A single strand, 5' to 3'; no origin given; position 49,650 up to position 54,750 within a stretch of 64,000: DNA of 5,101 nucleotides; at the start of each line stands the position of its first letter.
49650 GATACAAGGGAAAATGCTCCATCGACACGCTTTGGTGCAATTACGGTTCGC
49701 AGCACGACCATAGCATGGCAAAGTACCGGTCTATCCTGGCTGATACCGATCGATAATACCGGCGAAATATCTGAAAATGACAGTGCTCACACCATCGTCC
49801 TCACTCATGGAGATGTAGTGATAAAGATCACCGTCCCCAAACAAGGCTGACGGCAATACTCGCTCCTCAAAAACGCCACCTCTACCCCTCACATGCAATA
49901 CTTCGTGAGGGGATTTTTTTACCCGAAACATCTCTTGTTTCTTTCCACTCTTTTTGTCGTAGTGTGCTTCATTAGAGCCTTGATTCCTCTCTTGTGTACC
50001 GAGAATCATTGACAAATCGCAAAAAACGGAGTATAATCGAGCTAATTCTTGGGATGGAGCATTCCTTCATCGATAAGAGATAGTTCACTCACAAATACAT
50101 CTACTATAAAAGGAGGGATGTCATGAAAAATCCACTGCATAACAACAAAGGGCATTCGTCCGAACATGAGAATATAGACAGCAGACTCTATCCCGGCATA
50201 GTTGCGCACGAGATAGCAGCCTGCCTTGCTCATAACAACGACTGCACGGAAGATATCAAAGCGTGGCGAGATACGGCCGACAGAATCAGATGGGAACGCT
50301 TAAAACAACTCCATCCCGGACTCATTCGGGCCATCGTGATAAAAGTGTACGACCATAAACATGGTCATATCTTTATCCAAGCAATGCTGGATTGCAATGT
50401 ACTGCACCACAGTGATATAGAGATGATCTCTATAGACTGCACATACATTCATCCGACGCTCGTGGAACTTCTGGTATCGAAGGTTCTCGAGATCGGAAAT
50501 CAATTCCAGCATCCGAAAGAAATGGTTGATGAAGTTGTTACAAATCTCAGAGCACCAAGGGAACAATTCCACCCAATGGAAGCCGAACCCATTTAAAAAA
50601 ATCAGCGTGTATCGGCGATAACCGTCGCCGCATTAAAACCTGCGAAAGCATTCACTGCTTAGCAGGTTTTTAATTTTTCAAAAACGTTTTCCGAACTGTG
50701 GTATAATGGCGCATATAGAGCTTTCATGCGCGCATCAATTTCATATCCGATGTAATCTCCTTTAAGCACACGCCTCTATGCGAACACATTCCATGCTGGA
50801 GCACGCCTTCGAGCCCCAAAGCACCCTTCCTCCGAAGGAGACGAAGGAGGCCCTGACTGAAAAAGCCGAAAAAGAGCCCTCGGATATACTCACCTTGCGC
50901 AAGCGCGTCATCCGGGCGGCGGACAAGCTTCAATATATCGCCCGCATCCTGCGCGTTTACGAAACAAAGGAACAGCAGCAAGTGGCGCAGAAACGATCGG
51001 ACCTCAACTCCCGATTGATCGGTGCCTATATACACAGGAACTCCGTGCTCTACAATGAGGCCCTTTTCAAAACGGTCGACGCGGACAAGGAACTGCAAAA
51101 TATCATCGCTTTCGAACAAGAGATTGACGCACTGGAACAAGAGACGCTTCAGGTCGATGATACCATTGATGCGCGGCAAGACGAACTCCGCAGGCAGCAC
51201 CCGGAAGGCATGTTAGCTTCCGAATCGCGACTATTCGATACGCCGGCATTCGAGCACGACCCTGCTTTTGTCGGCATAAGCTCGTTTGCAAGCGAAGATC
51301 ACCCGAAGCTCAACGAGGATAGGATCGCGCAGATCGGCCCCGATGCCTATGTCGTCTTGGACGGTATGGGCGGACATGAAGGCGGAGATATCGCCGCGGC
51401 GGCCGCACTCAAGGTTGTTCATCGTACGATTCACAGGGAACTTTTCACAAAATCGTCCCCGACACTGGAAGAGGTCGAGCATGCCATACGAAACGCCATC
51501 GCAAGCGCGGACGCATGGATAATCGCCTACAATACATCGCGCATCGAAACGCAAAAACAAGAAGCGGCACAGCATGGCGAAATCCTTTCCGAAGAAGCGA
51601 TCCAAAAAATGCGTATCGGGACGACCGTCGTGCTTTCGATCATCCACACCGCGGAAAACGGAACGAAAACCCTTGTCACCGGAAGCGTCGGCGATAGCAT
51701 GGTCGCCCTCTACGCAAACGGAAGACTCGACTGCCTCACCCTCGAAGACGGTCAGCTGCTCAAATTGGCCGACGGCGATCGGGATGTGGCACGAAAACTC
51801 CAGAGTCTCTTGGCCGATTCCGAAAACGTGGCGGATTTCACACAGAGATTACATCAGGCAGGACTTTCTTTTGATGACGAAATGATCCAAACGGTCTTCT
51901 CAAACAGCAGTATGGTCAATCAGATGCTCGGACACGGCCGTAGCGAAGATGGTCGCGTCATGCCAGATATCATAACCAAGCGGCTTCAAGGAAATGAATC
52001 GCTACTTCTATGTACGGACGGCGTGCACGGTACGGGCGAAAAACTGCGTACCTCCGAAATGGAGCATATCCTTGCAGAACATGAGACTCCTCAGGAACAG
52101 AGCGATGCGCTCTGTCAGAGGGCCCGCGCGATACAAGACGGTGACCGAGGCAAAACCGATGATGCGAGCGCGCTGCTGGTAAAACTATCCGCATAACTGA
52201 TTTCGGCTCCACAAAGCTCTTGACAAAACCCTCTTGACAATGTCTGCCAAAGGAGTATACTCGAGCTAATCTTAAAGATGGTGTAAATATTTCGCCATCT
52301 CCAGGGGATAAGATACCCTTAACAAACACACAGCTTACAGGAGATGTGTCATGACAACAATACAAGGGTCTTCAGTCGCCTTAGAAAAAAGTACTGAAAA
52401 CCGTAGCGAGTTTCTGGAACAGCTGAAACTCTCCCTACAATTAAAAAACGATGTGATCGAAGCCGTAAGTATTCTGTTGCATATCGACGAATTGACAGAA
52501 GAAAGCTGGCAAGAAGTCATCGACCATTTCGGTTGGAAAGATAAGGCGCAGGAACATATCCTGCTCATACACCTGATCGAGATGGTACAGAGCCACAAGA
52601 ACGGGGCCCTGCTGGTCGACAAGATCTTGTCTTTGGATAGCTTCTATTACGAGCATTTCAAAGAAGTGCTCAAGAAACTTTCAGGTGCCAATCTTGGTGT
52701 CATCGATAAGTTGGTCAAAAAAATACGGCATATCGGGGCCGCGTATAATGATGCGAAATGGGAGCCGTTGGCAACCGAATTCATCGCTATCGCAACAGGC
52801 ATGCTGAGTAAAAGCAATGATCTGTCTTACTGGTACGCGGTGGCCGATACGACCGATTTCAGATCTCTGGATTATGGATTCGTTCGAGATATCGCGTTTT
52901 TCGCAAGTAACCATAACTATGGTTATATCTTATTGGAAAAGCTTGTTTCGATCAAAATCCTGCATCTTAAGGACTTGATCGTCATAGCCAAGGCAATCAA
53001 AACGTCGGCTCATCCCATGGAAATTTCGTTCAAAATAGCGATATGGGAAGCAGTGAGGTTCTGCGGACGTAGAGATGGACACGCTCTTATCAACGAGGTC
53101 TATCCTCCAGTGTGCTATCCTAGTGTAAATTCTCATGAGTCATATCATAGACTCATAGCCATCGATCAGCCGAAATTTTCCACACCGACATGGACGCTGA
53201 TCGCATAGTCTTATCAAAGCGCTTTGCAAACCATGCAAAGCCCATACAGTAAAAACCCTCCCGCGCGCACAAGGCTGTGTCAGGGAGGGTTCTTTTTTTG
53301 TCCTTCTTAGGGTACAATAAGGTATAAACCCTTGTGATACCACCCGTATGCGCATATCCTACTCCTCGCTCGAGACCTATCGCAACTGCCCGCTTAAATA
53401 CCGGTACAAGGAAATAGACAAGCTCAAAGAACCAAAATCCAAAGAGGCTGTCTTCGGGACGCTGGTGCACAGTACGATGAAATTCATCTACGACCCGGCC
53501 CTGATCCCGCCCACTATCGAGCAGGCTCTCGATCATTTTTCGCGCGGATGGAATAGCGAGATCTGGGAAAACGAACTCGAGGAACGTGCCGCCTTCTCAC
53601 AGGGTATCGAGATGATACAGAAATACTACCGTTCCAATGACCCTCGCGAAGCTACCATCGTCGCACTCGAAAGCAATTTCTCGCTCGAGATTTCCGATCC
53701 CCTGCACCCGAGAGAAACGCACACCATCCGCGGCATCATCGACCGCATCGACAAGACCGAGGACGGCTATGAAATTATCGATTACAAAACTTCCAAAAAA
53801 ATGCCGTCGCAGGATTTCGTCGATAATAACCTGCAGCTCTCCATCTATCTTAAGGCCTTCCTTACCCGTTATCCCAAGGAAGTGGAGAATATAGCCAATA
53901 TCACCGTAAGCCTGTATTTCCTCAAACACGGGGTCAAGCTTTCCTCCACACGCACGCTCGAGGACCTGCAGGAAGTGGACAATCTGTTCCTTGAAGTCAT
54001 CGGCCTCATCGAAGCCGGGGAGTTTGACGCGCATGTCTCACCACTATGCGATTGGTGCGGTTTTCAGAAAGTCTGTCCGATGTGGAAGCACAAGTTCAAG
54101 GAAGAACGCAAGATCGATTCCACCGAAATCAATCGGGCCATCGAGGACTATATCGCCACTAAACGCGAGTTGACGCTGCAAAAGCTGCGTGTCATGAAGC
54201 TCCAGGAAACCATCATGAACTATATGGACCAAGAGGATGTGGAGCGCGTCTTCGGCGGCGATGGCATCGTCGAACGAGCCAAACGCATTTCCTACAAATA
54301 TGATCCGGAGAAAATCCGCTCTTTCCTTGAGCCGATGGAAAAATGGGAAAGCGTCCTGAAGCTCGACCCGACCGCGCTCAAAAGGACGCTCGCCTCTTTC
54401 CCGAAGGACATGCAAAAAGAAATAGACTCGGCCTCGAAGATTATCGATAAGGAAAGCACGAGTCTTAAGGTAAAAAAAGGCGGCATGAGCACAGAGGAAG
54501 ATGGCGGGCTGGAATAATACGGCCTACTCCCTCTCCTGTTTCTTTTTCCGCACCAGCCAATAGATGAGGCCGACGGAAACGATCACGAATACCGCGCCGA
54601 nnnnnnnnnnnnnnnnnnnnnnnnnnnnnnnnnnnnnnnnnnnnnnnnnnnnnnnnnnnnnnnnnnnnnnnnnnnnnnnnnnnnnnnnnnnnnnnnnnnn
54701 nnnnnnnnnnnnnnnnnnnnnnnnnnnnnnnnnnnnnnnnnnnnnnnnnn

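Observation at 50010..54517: Duplicated promoter module driving two hypothetical genes, linked to a coiled-coil PP2C phosphatase and a PD-(D/E)XK nuclease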

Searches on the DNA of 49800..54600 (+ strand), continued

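Call 78: search_with_rna_model(model_id=R1, sources=[L101, L103], max_evalue=0.01)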
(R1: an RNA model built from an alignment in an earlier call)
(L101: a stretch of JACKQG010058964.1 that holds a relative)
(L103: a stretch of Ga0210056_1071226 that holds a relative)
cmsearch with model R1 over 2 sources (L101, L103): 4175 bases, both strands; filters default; matches with E-value up to 0.01: 1.
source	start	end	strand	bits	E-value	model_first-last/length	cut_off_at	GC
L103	129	252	-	23.1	0.0016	1-121/121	no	0.35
